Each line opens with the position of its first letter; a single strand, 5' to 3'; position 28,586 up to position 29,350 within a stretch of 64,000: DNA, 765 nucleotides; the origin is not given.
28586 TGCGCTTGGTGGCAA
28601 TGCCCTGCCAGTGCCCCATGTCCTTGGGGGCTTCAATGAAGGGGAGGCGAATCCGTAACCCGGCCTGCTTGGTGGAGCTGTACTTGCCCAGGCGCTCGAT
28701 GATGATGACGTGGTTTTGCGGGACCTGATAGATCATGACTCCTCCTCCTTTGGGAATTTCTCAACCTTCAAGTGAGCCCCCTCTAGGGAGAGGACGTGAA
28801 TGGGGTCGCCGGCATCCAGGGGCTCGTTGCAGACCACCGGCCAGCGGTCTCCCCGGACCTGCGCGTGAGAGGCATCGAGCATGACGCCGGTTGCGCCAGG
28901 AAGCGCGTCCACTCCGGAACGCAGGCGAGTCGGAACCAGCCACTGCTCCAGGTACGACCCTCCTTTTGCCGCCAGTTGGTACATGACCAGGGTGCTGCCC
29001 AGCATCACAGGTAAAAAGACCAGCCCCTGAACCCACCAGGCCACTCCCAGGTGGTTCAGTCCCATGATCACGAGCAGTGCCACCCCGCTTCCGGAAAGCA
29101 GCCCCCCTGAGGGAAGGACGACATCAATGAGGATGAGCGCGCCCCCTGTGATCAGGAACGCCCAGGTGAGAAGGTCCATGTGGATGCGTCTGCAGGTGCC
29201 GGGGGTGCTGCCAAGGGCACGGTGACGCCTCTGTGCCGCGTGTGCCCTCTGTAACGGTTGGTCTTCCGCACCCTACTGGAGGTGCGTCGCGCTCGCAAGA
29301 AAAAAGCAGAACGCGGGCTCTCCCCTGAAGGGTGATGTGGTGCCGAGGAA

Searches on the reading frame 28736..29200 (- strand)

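Call 21: search_protein_families(library=pfam, proteins=[window:28736-29200:-], max_evalue=0.001)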
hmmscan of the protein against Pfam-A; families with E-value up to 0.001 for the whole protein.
window:28736-29200:- (155 aa): 1 family
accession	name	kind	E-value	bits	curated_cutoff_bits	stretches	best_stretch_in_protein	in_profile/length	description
PF01957.25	NfeD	-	1e-09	38.9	29.1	1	97-148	1-57/57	NfeD-like C-terminal, partner-binding domain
